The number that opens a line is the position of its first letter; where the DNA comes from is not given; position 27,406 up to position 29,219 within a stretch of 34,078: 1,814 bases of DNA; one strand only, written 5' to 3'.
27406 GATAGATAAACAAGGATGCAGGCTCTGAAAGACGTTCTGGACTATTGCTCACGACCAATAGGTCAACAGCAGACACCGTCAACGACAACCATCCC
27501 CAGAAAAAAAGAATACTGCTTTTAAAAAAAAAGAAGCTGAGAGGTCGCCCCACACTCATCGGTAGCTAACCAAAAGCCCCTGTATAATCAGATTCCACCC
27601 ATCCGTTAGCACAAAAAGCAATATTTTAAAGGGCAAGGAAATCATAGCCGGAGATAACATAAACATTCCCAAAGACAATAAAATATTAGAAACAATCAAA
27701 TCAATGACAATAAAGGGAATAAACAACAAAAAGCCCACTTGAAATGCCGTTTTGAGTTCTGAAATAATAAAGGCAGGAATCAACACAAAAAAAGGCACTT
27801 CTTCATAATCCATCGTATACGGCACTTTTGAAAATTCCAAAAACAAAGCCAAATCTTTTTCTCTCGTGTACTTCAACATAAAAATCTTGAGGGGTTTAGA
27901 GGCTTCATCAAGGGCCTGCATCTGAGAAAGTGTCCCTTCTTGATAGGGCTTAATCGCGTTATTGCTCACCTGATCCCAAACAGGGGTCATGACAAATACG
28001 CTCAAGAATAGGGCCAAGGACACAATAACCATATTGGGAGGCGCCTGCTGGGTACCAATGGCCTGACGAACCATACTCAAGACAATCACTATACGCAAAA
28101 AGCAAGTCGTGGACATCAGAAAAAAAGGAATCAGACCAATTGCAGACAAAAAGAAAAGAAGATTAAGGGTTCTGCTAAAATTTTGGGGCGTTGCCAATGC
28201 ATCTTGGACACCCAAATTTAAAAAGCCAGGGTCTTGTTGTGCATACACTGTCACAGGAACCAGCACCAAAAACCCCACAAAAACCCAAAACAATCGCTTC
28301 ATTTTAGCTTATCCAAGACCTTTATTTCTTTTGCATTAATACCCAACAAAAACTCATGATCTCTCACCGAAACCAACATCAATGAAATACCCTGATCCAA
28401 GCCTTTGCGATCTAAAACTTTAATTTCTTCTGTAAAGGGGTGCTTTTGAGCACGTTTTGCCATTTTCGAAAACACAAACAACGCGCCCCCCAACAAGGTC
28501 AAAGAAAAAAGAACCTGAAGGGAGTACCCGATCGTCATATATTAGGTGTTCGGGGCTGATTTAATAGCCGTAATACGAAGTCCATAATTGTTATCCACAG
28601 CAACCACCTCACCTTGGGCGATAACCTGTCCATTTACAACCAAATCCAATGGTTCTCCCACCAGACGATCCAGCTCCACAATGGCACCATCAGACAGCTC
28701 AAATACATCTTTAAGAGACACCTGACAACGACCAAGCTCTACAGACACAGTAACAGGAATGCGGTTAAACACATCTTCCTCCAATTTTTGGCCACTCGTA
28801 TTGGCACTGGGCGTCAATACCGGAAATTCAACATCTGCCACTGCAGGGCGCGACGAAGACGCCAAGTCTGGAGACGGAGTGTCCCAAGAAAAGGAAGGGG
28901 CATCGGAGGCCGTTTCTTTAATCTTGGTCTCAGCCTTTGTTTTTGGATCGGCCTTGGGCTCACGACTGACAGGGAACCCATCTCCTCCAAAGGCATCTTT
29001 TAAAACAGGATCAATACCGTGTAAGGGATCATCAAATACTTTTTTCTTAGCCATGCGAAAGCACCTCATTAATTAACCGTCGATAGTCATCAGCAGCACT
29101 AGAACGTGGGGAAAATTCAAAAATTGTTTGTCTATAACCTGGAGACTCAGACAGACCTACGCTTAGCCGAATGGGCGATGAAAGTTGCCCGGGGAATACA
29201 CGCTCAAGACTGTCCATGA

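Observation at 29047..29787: ParA/Soj-type ATPase inserted between C-ring genes fliM and fliN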

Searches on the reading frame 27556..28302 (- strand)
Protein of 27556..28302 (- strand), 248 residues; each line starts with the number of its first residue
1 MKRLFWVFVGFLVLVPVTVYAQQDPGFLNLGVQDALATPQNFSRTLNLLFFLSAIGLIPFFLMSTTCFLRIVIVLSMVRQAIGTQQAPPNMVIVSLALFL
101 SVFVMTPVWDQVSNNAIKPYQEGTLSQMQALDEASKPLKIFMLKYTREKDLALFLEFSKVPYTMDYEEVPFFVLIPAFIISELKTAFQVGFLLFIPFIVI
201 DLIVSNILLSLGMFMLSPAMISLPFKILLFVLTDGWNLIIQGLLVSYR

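Call 5: search_protein_families(library=pfam, proteins=[window:27556-28302:-], max_evalue=0.01)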
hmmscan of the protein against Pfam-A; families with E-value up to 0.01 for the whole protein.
window:27556-28302:- (248 aa): 1 family
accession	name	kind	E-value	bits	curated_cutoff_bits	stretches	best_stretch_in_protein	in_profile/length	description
PF00813.25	FliP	-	2e-78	263.2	26.9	1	52-243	2-191/191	FliP family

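Call 20: find_related_loci(query=A1, collection=genome_contigs, flank=10000)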
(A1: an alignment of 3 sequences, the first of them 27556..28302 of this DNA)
Query A1 (248 aa) in genome_contigs; peptide patterns used: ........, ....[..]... (x = any residue, [..] = any of these).
600 stretches matched a pattern (row limit reached: there are more); 599 encode a relative of the query (tblastn E <= 1e-3); the best 80 are kept; 80 distinct loci.
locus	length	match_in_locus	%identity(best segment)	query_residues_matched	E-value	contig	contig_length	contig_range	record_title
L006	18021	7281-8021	66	1-248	4e-101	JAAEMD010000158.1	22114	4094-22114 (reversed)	MAG: bacterium isolate Bpl_23 BplG_CONTIG1837358, whole genome shotgun sequence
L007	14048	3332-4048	60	9-248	4e-86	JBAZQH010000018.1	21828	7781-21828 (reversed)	MAG: Candidatus Margulisiibacteriota bacterium isolate SO_2017_SWC_49 scaffold_2017_c1_LP-4_2017, whole genome shotgun s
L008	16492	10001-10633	64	38-248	2e-82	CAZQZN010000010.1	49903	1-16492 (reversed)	MAG TPA_asm: uncultured bacterium isolate binchicken_co135_34 genome assembly, contig: NODE_1470_length_49903_cov_4.3109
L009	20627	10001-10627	55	40-248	5e-75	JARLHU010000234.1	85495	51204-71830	MAG: Desulfosporosinus sp. isolate MAG_BO167 MetaBAT2_Bin_167_sub_Oxic_k141_2350743, whole genome shotgun sequence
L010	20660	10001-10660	53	28-248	3e-74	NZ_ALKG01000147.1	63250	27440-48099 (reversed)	Selenomonas sp. FOBRC6 contig00004, whole genome shotgun sequence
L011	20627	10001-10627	56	40-248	3e-74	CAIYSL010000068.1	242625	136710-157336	MAG: uncultured Syntrophobacterales bacterium isolate LaPlata_bin-3846 genome assembly, contig: bin-3846:068/141, whole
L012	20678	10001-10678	52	20-247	3e-73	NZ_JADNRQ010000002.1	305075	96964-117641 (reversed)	Desulfallas sp. Bu1-1 NODE_2_length_305075_cov_49.106595, whole genome shotgun sequence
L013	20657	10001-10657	53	28-247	4e-73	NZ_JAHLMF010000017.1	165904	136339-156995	Geomonas diazotrophica strain Red69 scaffold17, whole genome shotgun sequence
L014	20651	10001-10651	52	31-247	4e-73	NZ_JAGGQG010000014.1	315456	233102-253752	Bacillus sp. ISL-18 ISL18_15, whole genome shotgun sequence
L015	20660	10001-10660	53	31-247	8e-73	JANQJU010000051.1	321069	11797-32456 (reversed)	MAG: SAR324 cluster bacterium isolate PL25a_bin.125 k99_599694, whole genome shotgun sequence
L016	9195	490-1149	52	28-248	6e-73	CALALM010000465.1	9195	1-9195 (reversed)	MAG TPA_asm: uncultured Centipeda sp. isolate ERR589453_bin.37_CONCOCT_v1.1_MAG genome assembly, contig: ERZ772924.2118,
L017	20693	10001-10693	52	15-247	1e-72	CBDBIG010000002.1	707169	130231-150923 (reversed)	MAG: bacterium isolate 845e38ca-9dc7-4b95-8e20-bcd51b9e5d8e genome assembly, contig: contig_2, whole genome shotgun sequ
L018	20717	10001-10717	48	11-247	1e-72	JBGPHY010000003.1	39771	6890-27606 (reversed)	MAG: Terriglobia bacterium isolate OBJ_0618_7090110_347 k141_2606327_length_39771_cov_13.0003, whole genome shotgun sequ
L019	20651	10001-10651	55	28-247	2e-72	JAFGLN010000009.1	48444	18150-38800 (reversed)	MAG: Deltaproteobacteria bacterium isolate Zod_Metabat.402 k87_1360091, whole genome shotgun sequence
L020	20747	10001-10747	47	1-248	3e-72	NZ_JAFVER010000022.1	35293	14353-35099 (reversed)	MAG: Anaerovibrio sp. isolate RGIG5102 Roe_deer_Rumen.Co__c155379, whole genome shotgun sequence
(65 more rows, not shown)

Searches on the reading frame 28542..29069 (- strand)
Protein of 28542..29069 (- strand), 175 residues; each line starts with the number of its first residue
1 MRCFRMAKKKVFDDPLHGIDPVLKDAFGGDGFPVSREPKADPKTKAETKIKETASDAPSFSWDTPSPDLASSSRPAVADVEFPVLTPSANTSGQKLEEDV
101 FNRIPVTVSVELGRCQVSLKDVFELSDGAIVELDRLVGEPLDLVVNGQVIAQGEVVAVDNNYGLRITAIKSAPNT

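Call 5: search_protein_families(library=pfam, proteins=[window:28542-29069:-], max_evalue=0.01)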
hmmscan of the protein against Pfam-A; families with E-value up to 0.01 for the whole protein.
window:28542-29069:- (175 aa): 1 family
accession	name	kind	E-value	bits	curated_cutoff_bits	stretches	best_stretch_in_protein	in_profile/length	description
PF01052.25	FliMN_C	-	1.4e-22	79.8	23.8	1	102-169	4-71/73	Type III flagellar switch regulator (C-ring) FliN C-term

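Call 6: search_protein_families(library=ncbifam, proteins=[window:28542-29069:-], max_evalue=0.001)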
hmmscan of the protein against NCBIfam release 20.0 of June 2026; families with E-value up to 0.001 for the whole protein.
window:28542-29069:- (175 aa): 11 families
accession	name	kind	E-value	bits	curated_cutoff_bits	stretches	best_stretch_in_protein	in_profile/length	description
NF005995.1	PRK08119.1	equivalog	2.1e-28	99.9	218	1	51-170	252-370/376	flagellar motor switch phosphatase FliY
TIGR02480.1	fliN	equivalog_domain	3.2e-27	94.2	84.05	1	99-171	3-75/77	flagellar motor switch protein FliN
TIGR02551.1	SpaO_YscQ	equivalog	3.3e-18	66.7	100.8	1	55-168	205-299/300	type III secretion system cytoplasmic ring protein SctQ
NF006272.1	PRK08432.1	equivalog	1.1e-16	61.2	219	1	105-171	199-265/274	flagellar motor switch protein FliY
NF005275.1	PRK06782.1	equivalog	1.7e-16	60.1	681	1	75-168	424-514/516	flagellar motor switch protein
NF006273.1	PRK08433.1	equivalog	2.6e-11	43.7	114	1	104-169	21-86/100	flagellar motor switch protein FliN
NF005276.0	PRK06788.1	equivalog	6.8e-08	32.6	98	1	85-170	13-100/119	flagellar motor switch protein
TIGR01397.1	fliM_switch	equivalog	3.8e-07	29.6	219.6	1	94-168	244-317/320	flagellar motor switch protein FliM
NF005956.0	PRK08035.1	equivalog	4.1e-07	29.5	230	1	100-167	247-314/323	YscQ/HrcQ family type III secretion apparatus protein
NF006018.0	PRK08158.1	equivalog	1.9e-06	27.1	223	1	100-168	226-294/303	YscQ/HrcQ family type III secretion apparatus protein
NF004605.0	PRK05933.1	equivalog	0.00096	18.3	536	0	108-166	310-369/372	type III secretion system protein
